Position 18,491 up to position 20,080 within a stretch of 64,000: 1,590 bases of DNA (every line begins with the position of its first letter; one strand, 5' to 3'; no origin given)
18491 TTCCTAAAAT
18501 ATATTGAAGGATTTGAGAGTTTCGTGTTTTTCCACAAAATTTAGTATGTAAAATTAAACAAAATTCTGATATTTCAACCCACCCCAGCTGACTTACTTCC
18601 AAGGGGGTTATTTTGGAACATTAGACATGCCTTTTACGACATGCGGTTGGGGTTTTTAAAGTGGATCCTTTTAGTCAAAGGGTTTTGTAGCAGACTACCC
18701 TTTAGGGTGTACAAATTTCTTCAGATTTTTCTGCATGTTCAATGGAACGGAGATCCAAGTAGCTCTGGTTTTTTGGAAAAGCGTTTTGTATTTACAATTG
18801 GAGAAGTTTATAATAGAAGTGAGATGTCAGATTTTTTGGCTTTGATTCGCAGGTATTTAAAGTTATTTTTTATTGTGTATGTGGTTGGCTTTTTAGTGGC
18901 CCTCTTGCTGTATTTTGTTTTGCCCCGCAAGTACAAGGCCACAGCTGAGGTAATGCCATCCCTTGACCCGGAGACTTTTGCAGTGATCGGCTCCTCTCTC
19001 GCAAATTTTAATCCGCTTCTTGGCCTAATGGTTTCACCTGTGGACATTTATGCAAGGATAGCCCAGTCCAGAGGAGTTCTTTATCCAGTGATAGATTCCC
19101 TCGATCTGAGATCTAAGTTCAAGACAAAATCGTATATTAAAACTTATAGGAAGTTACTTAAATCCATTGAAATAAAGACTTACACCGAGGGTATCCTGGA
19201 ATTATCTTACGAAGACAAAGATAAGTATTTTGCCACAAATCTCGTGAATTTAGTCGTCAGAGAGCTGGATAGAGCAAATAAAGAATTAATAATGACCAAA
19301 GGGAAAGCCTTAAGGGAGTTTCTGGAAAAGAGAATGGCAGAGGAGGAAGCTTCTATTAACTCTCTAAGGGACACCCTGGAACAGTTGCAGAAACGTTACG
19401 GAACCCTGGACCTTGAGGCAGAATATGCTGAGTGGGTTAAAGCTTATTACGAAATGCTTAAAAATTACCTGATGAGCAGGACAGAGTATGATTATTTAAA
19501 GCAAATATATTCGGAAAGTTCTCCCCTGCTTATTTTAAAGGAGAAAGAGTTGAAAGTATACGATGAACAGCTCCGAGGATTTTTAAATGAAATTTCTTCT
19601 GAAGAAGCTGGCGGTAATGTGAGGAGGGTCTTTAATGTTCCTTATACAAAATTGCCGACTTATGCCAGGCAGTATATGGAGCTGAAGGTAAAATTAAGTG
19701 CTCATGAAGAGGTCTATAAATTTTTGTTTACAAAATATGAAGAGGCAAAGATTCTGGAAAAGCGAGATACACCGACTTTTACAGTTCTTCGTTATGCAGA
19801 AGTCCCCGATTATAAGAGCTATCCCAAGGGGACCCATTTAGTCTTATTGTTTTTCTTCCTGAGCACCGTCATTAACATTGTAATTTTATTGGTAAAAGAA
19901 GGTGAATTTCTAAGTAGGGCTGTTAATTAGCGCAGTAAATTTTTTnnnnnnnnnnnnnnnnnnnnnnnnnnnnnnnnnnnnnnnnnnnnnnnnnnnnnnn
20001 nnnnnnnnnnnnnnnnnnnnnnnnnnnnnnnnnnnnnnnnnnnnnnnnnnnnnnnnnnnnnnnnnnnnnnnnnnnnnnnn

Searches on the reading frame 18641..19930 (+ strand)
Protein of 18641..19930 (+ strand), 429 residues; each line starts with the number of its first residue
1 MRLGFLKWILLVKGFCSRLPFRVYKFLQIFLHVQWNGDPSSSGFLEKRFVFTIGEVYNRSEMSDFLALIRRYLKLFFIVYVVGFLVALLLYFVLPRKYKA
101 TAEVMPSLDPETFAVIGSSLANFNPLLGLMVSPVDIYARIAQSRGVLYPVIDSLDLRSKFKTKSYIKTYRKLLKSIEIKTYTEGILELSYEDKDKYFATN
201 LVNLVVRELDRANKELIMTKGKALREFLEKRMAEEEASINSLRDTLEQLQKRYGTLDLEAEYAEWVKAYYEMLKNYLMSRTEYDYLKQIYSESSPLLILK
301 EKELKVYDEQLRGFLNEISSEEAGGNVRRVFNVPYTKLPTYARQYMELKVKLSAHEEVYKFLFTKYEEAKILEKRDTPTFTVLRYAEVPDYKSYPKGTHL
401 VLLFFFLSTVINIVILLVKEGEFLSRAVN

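Call 9: search_protein_families(library=pfam, proteins=[window:18641-19930:+])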
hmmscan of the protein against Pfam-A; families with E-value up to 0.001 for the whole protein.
window:18641-19930:+ (429 aa): 1 family
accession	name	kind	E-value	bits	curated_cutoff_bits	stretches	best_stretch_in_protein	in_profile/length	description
PF02706.20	Wzz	-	5.4e-05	23.9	25.5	1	66-154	9-91/91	Chain length determinant protein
